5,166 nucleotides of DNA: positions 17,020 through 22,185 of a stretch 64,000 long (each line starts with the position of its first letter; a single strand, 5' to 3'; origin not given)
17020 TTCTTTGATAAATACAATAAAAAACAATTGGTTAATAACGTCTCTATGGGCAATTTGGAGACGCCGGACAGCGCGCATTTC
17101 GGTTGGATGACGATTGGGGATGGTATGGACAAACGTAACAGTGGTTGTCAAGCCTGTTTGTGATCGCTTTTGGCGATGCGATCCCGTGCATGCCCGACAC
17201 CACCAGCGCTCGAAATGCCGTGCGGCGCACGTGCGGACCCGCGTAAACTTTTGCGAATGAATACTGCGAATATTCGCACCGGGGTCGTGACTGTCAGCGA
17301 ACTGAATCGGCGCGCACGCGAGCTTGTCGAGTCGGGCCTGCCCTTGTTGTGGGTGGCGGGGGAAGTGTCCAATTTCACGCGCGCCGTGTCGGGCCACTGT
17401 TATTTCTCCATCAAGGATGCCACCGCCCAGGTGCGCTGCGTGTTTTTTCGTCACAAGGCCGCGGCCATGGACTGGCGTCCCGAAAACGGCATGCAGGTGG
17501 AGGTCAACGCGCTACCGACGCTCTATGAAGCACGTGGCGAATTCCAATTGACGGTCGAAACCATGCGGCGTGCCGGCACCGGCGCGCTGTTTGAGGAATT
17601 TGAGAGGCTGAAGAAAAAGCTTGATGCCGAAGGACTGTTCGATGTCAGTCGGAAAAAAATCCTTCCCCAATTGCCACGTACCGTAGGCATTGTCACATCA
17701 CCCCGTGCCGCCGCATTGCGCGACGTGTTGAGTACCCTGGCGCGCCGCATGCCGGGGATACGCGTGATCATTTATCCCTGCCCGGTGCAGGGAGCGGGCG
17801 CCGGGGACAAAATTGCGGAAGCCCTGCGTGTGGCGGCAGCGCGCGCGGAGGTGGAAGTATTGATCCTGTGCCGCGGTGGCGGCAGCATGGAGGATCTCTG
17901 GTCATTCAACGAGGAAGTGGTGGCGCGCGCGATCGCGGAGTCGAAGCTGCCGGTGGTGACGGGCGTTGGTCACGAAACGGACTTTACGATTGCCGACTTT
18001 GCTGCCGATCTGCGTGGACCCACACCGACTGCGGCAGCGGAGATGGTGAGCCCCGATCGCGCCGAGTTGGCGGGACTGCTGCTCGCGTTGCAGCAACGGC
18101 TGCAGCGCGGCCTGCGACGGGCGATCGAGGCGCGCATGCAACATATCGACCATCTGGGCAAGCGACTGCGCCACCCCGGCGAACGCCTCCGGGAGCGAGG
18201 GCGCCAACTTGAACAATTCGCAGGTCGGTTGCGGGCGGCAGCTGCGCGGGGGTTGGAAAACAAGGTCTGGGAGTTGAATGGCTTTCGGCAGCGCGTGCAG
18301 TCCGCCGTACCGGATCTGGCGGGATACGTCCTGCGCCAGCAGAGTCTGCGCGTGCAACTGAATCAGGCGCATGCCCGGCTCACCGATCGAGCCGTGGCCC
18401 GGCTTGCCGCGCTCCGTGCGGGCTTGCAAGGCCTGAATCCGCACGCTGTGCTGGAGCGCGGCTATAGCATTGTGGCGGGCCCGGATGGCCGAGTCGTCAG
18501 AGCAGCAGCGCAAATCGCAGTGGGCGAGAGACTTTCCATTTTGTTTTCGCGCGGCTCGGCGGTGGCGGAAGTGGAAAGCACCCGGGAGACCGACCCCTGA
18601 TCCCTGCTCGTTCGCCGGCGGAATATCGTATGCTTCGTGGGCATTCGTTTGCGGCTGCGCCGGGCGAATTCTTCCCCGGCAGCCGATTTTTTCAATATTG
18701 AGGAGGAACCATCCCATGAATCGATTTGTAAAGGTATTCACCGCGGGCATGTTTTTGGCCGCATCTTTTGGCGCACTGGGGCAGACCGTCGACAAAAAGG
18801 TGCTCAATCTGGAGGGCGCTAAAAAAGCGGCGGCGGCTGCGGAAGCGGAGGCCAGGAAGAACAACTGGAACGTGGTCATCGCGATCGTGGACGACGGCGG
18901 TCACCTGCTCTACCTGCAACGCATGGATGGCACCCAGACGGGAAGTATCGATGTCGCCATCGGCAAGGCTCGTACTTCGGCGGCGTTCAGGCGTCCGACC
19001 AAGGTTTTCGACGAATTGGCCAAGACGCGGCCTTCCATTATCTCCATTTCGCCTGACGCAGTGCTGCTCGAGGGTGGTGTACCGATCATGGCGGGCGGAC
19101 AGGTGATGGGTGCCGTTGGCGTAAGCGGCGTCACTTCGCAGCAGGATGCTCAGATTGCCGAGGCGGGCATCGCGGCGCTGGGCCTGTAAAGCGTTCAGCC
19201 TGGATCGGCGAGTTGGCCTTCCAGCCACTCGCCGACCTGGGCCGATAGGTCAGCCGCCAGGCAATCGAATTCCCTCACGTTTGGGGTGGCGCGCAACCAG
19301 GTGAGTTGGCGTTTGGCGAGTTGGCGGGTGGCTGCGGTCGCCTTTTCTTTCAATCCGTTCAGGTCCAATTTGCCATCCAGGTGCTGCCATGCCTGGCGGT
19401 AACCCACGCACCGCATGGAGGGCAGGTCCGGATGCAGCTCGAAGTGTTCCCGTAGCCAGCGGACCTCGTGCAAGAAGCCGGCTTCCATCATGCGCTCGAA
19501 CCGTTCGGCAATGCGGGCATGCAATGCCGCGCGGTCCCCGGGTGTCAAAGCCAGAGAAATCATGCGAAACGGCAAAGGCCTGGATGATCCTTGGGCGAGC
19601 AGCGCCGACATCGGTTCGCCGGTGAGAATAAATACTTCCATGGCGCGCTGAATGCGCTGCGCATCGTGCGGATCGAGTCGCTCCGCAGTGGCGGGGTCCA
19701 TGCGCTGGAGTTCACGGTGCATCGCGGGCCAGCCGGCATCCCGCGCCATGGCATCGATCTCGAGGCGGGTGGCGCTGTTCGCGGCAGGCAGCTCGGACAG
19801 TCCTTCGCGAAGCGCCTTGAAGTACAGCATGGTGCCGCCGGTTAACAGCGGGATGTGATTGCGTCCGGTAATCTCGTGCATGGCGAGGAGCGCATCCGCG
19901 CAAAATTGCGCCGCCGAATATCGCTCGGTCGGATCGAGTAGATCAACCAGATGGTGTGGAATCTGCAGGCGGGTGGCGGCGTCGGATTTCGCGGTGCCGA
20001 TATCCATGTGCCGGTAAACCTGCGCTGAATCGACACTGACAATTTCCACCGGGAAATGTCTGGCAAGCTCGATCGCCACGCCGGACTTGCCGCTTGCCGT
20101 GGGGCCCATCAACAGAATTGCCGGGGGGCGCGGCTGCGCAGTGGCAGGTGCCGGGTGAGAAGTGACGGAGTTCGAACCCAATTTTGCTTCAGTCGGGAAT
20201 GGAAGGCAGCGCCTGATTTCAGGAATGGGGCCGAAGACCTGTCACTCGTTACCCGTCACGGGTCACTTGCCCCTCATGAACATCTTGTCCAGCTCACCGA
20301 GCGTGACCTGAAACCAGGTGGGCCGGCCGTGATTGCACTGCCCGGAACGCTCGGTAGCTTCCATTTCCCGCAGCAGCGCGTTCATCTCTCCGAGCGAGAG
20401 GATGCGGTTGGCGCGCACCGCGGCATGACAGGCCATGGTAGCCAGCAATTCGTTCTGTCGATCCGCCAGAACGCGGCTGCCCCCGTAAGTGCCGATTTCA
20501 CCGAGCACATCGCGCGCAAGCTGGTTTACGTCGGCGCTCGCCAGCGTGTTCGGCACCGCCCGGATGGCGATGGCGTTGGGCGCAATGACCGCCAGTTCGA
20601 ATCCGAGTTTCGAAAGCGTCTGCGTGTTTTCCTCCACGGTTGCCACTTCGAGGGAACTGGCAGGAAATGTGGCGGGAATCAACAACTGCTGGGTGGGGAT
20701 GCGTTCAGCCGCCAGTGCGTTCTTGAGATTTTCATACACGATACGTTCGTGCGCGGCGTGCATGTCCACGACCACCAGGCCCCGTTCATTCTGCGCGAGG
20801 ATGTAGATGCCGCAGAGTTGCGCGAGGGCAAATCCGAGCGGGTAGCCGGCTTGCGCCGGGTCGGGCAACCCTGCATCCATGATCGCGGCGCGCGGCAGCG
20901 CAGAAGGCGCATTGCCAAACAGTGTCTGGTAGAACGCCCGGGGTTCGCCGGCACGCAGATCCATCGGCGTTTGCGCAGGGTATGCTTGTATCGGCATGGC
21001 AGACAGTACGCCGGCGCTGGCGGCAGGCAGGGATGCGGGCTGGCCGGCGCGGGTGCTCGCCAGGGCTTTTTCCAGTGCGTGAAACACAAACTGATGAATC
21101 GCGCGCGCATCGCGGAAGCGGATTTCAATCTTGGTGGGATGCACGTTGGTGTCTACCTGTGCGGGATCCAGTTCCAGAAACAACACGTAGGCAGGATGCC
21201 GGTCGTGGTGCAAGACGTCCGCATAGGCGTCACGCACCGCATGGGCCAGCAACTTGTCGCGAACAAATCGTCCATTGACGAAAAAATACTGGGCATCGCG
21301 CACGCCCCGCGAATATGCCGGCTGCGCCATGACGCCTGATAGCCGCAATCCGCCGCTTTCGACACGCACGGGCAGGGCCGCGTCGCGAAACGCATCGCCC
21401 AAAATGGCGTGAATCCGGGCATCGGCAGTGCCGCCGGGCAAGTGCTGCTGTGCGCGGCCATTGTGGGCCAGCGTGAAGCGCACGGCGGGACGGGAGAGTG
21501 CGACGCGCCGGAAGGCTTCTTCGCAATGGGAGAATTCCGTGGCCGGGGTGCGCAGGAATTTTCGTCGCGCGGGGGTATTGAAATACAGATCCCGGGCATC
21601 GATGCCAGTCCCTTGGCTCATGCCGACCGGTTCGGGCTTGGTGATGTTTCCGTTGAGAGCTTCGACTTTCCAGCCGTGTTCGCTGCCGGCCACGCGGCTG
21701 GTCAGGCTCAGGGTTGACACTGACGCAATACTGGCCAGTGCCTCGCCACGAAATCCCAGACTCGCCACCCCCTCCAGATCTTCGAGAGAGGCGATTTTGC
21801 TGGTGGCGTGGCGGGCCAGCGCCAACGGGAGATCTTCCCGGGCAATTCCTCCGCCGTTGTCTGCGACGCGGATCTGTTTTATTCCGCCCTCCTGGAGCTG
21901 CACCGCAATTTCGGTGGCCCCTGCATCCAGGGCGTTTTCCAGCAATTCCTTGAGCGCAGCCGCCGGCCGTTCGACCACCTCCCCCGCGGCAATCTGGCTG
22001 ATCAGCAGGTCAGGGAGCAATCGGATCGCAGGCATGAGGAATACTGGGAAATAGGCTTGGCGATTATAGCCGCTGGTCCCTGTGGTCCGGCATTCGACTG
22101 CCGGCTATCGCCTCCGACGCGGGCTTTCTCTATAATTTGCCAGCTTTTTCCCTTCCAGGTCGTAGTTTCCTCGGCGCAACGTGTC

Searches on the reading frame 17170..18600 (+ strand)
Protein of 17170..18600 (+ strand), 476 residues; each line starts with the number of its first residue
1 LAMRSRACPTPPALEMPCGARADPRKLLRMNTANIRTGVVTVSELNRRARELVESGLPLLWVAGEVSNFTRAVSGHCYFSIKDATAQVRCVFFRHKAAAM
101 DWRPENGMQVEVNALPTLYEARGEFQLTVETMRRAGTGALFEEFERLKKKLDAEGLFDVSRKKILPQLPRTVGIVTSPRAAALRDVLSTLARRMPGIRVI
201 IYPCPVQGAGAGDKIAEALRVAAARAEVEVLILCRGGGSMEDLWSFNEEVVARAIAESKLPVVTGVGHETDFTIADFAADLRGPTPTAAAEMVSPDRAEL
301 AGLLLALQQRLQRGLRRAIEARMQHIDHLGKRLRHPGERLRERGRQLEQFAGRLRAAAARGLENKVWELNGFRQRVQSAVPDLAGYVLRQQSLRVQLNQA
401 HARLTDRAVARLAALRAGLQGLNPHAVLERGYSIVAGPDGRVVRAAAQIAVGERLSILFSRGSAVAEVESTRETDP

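Call 17: search_protein_families(library=ncbifam, proteins=[window:17170-18600:+], max_evalue=0.00001)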
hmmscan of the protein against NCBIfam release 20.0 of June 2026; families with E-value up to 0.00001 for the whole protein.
window:17170-18600:+ (476 aa): 1 family
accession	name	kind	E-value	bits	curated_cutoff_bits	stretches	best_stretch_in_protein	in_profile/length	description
TIGR00237.1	xseA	equivalog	5e-139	463.8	180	1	41-469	1-389/389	exodeoxyribonuclease VII large subunit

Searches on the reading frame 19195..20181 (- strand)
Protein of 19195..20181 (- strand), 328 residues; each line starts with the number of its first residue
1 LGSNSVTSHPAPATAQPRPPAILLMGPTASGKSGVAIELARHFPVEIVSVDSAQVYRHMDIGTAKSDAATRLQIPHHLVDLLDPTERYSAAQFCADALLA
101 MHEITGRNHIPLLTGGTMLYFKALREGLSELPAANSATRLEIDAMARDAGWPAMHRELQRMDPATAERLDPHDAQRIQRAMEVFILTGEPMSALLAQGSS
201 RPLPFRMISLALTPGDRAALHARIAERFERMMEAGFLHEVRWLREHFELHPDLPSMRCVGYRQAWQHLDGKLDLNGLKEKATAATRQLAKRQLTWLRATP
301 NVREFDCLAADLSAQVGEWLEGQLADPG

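Call 17: search_protein_families(library=ncbifam, proteins=[window:19195-20181:-], max_evalue=0.00001)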
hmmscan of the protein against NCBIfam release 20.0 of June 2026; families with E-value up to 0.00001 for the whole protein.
window:19195-20181:- (328 aa): 1 family
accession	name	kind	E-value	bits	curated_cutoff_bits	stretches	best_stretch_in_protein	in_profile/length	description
TIGR00174.1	miaA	equivalog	3.6e-91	305.4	148.65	1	21-306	1-284/288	tRNA (adenosine(37)-N6)-dimethylallyltransferase MiaA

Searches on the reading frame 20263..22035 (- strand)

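Call 16: search_protein_families(library=ncbifam, proteins=[window:20263-22035:-], max_evalue=0.00001)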
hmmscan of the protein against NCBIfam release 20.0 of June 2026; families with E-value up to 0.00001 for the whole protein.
window:20263-22035:- (590 aa): 8 families
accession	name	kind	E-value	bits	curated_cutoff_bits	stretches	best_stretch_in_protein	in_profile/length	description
NF000949.0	PRK00095.1-2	equivalog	5.6e-262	871.4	750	2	2-349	5-349/634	DNA mismatch repair endonuclease MutL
NF000953.0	PRK00095.2-4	equivalog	8.2e-189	629.4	693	1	3-588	2-610/611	DNA mismatch repair endonuclease MutL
TIGR00585.2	mutl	equivalog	8.7e-172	572.8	180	2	4-328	1-326/555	DNA mismatch repair endonuclease MutL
NF000952.0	PRK00095.2-2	subfamily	4e-151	504.5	840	2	3-329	2-331/623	DNA mismatch repair endonuclease MutL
NF000948.0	PRK00095.1-1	equivalog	1.6e-142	476.6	701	2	3-331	2-335/625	DNA mismatch repair endonuclease MutL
NF000950.0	PRK00095.1-3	equivalog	5.3e-129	431.5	756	2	1-327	1-327/641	DNA mismatch repair endonuclease MutL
NF000951.0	PRK00095.2-1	equivalog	1.4e-88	297.9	391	1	2-588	3-549/559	DNA mismatch repair endonuclease MutL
NF000954.0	PRK00095.2-5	equivalog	8.2e-78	262.2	937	2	3-328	6-331/588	DNA mismatch repair endonuclease MutL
